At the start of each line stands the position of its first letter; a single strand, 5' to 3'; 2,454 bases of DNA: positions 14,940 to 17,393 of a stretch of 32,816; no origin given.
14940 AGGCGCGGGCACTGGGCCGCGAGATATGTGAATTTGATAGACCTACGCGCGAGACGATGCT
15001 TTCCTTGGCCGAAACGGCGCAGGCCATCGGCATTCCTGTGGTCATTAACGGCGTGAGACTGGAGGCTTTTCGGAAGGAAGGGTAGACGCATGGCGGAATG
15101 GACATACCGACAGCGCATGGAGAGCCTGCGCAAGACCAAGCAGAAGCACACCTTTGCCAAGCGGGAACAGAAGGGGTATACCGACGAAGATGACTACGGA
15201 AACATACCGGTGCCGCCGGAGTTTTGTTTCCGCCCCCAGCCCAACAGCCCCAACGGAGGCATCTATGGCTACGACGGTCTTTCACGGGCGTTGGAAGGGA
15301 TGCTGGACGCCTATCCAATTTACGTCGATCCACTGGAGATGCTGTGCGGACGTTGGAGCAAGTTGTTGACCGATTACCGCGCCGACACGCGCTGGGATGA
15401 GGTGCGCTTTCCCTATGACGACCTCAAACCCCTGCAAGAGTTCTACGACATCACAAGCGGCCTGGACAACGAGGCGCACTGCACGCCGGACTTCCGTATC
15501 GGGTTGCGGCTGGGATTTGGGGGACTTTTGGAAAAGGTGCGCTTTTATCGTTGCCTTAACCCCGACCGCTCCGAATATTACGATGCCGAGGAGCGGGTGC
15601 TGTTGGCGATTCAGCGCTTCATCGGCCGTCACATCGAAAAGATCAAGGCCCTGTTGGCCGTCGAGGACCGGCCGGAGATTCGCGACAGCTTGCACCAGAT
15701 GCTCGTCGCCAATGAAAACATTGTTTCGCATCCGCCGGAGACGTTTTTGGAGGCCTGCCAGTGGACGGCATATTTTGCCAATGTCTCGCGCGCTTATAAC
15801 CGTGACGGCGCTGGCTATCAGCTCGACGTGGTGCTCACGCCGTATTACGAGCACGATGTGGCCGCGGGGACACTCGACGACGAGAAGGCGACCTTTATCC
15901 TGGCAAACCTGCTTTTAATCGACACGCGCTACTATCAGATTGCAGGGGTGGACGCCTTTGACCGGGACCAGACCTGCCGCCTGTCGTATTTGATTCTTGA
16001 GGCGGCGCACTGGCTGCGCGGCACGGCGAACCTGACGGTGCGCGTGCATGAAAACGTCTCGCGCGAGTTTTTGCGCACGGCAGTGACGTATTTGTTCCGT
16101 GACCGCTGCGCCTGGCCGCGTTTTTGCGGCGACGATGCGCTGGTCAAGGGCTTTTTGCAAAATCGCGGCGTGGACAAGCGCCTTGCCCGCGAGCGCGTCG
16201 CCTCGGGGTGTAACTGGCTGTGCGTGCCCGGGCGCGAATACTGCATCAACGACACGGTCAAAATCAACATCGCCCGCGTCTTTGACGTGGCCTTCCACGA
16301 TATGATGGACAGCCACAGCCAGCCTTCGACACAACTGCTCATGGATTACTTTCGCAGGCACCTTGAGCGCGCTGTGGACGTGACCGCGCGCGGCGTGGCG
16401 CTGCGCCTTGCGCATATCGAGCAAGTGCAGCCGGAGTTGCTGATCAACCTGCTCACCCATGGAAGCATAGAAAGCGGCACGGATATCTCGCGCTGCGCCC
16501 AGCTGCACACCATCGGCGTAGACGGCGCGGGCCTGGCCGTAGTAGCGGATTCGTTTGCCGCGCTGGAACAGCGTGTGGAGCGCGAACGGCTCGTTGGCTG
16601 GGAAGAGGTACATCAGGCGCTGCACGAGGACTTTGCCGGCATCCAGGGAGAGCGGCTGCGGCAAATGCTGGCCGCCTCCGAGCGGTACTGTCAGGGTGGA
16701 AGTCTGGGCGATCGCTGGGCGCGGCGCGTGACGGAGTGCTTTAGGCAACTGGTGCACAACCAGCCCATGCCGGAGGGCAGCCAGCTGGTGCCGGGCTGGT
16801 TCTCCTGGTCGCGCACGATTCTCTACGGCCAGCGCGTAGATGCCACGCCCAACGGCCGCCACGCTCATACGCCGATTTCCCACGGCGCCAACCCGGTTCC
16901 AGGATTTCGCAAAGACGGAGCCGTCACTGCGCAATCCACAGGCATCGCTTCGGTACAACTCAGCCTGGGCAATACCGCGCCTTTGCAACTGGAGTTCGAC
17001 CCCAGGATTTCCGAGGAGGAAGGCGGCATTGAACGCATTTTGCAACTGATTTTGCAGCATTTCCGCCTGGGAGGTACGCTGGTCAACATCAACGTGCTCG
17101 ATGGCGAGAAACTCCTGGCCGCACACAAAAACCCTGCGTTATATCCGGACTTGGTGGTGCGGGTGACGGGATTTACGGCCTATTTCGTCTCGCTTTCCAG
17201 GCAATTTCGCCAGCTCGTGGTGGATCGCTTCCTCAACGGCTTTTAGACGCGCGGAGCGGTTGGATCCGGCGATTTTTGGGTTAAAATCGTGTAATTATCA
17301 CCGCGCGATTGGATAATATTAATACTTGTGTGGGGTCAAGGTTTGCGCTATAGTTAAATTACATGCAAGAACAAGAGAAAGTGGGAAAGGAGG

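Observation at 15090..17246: GRE with a GCNWL Cys loop (no catalytic Glu) and a shortened body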

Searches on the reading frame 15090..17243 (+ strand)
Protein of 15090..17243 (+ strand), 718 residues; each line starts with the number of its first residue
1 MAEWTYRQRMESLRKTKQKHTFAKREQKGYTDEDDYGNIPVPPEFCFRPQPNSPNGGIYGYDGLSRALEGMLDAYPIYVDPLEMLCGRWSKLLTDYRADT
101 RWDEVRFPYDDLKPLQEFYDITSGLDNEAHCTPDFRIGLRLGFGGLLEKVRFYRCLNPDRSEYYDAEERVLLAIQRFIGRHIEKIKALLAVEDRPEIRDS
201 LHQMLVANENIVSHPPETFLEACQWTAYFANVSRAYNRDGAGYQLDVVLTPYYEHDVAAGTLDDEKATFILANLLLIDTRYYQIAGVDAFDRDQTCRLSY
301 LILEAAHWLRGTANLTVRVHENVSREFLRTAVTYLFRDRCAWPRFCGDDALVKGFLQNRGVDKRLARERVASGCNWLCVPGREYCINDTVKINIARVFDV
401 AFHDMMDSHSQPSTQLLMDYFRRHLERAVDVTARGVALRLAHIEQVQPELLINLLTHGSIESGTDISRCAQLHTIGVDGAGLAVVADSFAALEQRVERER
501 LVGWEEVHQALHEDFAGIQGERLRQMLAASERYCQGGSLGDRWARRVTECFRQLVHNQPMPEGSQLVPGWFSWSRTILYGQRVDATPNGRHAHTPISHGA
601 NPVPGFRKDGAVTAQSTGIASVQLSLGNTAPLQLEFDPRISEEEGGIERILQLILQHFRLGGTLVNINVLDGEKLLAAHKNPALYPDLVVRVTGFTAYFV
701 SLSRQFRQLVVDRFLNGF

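Call 3: search_protein_families(library=pfam, proteins=[window:15090-17243:+], max_evalue=0.01)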
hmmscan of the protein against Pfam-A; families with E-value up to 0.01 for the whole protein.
window:15090-17243:+ (718 aa): 2 families
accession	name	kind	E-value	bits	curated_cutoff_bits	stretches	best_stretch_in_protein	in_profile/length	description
PF02901.20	PFL-like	-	1.8e-74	252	24.3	1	128-580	157-647/647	Pyruvate formate lyase-like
PF01228.26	Gly_radical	-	1.8e-13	51.4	22.2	1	597-700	2-106/106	Glycine radical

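Call 4: search_protein_families(library=ncbifam, proteins=[window:15090-17243:+], max_evalue=0.01)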
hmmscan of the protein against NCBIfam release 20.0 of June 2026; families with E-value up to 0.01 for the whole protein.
window:15090-17243:+ (718 aa): 12 families
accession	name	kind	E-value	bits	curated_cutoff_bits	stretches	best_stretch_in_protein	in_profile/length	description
TIGR01774.1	PFL2-3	subfamily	2.4e-77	260.9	678.2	1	126-713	153-781/786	formate C-acetyltransferase/glycerol dehydratase family glycyl radical enzyme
NF007437.0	PRK09983.1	equivalog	1.9e-53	181.7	1109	2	285-713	331-760/765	formate C-acetyltransferase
NF043068.1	glycl_HYPD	equivalog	1.3e-47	162.4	1100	2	284-713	340-779/784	trans-4-hydroxy-L-proline dehydratase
NF048011.1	SfplDhtHpsGDes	equivalog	1.8e-46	158.9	1000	3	480-713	583-816/821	(2S)-3-sulfopropanediol dehydratase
NF048009.1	SfplDhtHpfGKleb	equivalog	2.2e-44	151.8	1000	2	283-713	367-819/824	(2S)-3-sulfopropanediol dehydratase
TIGR04394.1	choline_CutC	equivalog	4.2e-38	131.4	1050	1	159-713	196-783/789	choline trimethylamine-lyase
NF033715.1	glycyl_HPDL_Lrg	equivalog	2e-24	85.5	1150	2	580-713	763-896/901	4-hydroxyphenylacetate decarboxylase large subunit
NF033718.1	indole_decarb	equivalog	1.8e-23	82.7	1100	2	556-713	706-863/868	indoleacetate decarboxylase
TIGR01255.1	pyr_form_ly_1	equivalog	4.7e-17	61.7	994.2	1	540-714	558-739/744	formate C-acetyltransferase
NF038360.1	rad_fix_GrcA3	exception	1.2e-10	41.3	158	1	647-713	6-72/78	autonomous glycyl radical cofactor GrcA3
NF008341.1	PRK11127.1-1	equivalog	1.9e-09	37.4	145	1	665-713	26-74/80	autonomous glycyl radical cofactor GrcA2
TIGR04365.1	spare_glycyl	equivalog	5.9e-08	33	170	1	661-713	68-120/126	autonomous glycyl radical cofactor GrcA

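Call 5: search_solved_structures(query=window:15090-17243:+, max_evalue=0.001, show_alignments=4)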
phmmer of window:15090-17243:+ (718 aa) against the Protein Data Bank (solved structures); distinct sequences matched with E-value up to 0.001: 36.
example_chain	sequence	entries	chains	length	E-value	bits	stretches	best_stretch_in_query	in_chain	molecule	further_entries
8yjo_A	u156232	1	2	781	7.6e-46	159.9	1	119-713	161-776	Probable dehydratase PflD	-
2f3o_A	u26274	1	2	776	5.3e-45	157.1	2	283-713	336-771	pyruvate formate-lyase 2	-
8id7_A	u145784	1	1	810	1.1e-41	146.1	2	287-711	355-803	Probable dehydratase YbiW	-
8yjn_A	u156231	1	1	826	1.2e-41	146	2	287-711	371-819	Probable dehydratase YbiW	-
1r8w_A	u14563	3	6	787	6.2e-40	140.4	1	129-712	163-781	glycerol dehydratase | B12-independent glycerol dehydratase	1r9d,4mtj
6xs4_A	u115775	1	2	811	1.3e-39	139.3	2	293-711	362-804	Formate C-acetyltransferase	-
9f3w_A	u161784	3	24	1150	4.2e-38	134.3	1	159-713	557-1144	Choline trimethylamine-lyase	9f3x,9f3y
7vua_A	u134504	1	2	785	3.7e-36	127.9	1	313-715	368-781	HplG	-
5fav_A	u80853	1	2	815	8.2e-36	126.7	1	284-718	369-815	Choline trimethylamine-lyase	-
9ht9_A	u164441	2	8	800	9.7e-36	126.5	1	284-718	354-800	Choline trimethylamine-lyase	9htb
9r0v_A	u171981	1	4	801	9.8e-36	126.5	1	284-718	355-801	Choline trimethylamine-lyase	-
5kdp_A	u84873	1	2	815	1e-35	126.4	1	284-718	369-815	Choline trimethylamine-lyase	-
5fay_A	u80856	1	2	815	1.1e-35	126.4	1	284-718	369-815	Choline trimethylamine-lyase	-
6vue_A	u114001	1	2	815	1.1e-35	126.4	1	284-718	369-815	Choline trimethylamine-lyase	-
9rco_A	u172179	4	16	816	1.1e-35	126.4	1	129-713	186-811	Glycyl radical protein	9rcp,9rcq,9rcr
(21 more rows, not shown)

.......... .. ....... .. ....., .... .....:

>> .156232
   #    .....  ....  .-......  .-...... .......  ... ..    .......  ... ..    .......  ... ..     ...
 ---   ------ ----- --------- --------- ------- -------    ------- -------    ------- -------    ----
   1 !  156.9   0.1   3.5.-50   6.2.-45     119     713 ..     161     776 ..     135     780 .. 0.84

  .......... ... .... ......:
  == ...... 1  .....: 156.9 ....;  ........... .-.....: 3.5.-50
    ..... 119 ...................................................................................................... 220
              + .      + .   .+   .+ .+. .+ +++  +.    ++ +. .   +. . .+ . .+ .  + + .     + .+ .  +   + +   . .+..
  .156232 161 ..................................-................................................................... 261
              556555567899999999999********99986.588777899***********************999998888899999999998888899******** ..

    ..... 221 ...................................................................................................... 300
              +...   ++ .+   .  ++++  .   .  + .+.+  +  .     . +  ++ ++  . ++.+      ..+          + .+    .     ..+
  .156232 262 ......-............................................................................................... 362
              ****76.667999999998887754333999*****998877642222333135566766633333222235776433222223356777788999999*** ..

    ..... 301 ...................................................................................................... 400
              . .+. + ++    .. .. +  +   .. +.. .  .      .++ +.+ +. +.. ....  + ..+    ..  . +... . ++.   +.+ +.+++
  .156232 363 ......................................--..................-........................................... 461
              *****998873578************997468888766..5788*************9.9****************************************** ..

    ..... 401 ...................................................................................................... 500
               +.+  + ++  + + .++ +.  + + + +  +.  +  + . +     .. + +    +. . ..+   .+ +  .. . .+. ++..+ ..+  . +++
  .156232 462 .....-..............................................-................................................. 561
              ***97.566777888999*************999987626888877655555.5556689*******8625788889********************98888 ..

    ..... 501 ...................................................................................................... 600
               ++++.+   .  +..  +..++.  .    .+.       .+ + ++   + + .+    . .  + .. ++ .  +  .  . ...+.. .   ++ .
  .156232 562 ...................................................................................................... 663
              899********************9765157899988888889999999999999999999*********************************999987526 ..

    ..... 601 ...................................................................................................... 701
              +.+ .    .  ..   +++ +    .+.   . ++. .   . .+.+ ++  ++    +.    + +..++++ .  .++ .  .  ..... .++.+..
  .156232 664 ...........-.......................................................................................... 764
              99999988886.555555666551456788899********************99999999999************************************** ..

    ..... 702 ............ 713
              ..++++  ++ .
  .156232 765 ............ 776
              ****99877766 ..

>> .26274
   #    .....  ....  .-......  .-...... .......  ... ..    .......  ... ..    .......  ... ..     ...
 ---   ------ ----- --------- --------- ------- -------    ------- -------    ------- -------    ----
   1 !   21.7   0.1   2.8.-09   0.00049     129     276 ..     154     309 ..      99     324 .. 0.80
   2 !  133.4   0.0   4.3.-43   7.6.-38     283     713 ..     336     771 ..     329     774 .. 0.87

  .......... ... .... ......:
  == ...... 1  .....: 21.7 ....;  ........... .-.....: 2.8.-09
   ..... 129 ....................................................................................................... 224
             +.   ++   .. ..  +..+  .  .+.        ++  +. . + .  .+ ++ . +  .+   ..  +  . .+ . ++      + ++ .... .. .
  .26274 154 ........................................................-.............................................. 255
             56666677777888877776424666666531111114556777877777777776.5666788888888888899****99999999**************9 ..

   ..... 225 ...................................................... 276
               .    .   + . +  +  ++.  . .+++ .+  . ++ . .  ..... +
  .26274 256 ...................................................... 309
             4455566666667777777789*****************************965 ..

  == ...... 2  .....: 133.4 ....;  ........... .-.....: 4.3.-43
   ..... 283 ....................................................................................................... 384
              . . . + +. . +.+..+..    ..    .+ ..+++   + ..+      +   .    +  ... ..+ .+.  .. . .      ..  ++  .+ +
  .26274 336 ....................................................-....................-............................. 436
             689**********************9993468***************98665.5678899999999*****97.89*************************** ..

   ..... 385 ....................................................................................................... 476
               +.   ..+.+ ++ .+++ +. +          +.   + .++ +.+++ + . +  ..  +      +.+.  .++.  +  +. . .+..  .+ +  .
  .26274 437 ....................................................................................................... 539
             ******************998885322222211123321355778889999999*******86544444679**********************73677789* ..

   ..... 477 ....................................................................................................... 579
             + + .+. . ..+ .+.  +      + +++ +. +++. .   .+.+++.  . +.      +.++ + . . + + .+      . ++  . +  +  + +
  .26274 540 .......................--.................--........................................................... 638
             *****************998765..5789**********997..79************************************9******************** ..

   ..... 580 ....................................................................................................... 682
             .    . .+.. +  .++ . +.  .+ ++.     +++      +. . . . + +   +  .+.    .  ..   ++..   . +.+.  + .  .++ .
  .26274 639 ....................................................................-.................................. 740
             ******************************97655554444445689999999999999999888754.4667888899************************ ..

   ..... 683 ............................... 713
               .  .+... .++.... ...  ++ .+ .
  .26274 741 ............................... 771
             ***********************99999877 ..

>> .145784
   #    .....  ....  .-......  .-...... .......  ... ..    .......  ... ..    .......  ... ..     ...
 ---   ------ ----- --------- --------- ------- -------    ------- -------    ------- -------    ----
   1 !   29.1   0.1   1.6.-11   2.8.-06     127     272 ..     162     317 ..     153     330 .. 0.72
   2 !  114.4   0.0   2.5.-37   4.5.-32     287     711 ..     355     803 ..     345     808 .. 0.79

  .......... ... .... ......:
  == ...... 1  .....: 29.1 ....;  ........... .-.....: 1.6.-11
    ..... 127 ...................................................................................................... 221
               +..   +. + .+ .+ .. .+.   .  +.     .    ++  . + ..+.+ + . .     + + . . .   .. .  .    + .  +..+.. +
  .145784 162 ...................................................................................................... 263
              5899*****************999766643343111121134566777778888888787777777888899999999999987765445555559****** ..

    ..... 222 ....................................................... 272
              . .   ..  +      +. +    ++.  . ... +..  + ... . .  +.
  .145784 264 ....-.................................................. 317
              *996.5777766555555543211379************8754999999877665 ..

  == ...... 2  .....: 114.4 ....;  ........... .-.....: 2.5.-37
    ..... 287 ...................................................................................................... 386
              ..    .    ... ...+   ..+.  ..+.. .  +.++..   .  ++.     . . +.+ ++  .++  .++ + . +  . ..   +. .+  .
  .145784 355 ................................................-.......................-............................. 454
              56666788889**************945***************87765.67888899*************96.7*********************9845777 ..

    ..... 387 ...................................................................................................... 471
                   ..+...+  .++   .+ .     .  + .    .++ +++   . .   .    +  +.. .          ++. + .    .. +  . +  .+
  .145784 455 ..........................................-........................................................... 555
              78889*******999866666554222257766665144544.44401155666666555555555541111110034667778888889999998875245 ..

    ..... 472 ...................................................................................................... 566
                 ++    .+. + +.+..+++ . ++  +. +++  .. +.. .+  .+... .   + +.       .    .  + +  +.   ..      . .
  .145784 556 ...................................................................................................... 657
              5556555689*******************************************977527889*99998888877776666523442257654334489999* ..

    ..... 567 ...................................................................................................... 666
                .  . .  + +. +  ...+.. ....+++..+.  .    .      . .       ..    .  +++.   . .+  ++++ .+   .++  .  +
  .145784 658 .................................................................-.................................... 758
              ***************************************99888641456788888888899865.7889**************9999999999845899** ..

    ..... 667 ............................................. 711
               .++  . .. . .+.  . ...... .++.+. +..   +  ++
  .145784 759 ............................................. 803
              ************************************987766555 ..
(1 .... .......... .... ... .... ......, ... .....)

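Call 6: find_homologous_proteins(query=window:15090-17243:+, max_evalue=1e-20)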
Query window:15090-17243:+ (718 aa): 2822 proteins with E <= 1e-20 among 8000 candidates; the best 120 are listed.
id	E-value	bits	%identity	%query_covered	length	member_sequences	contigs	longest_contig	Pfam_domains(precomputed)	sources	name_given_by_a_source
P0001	0.0e+0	1683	100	100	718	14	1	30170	PF02901.21,PF01228.27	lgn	-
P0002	0.0e+0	1337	77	100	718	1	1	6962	PF02901.21,PF01228.27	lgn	-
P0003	0.0e+0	1327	78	100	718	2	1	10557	PF02901.21,PF01228.27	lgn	-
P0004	0.0e+0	1326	78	100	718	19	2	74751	PF02901.21,PF01228.27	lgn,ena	-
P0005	0.0e+0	1305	75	100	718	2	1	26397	PF02901.21,PF01228.27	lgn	-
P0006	0.0e+0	1299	76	100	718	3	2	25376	PF02901.21,PF01228.27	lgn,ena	-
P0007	0.0e+0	1298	75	100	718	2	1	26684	PF02901.21,PF01228.27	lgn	-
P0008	0.0e+0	1293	75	100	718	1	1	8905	PF02901.21,PF01228.27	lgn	-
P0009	0.0e+0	1286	74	100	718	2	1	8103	PF02901.21,PF01228.27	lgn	-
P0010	0.0e+0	1277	74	99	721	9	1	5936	PF02901.21,PF01228.27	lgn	-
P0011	0.0e+0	1239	73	99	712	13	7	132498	PF02901.21,PF01228.27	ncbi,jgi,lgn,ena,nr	ncbi:MAG: formate acetyltransferase [Clostridiales bacterium]|nr:formate acetyltransferase [Clostrid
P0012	0.0e+0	1199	70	100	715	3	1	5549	PF02901.21,PF01228.27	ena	-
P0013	0.0e+0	1071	63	99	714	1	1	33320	PF02901.21,PF01228.27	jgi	-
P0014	0.0e+0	1066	64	99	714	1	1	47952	PF02901.21,PF01228.27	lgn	-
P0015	0.0e+0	1053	63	100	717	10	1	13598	PF02901.21,PF01228.27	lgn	-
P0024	0.0e+0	1026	63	100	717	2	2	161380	PF02901.21,PF01228.27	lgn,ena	-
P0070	3.0e-282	956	57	99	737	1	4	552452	PF02901.21,PF01228.27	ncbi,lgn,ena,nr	ncbi:MAG: formate acetyltransferase [Clostridia bacterium]|nr:formate acetyltransferase [Clostridia 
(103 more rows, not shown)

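Call 19: find_encoding_contigs(protein=P0011, flank=10000, max_places=2)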
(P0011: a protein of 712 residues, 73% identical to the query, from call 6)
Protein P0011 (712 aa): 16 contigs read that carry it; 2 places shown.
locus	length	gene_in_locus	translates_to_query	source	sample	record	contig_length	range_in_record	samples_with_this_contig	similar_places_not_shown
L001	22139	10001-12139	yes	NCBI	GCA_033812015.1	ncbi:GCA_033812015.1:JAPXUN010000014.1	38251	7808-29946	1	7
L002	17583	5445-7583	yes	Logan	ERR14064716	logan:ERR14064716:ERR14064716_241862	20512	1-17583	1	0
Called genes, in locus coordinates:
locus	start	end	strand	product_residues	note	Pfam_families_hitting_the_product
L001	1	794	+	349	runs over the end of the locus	PF02653:BPD_transp_2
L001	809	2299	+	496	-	PF00005:ABC_tran, PF13304:AAA_21 (faint), PF00005:ABC_tran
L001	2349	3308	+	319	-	PF00532:Peripla_BP_1, PF13407:Peripla_BP_4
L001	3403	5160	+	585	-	PF02743:dCache_1, PF00672:HAMP, PF06580:His_kinase, PF02518:HATPase_c (weak)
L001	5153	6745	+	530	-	PF00072:Response_reg, PF17853:GGDEF_2 (weak), PF00165:HTH_AraC (weak), PF12833:HTH_18, PF00165:HTH_AraC (weak)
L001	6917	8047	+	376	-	PF01408:GFO_IDH_MocA, PF02894:GFO_IDH_MocA_C, PF22725:GFO_IDH_MocA_C3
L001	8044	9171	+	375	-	PF01408:GFO_IDH_MocA, PF22725:GFO_IDH_MocA_C3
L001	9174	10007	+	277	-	PF13353:Fer4_12, PF04055:Radical_SAM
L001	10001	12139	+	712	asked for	PF02901:PFL-like, PF01228:Gly_radical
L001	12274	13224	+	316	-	PF00005:ABC_tran, PF13304:AAA_21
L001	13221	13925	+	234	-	-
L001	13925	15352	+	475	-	PF23357:DUF7088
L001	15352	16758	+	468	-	PF14238:DUF4340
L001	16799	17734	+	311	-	PF01261:AP_endonuc_2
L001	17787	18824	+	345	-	PF13407:Peripla_BP_4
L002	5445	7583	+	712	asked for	PF02901:PFL-like, PF01228:Gly_radical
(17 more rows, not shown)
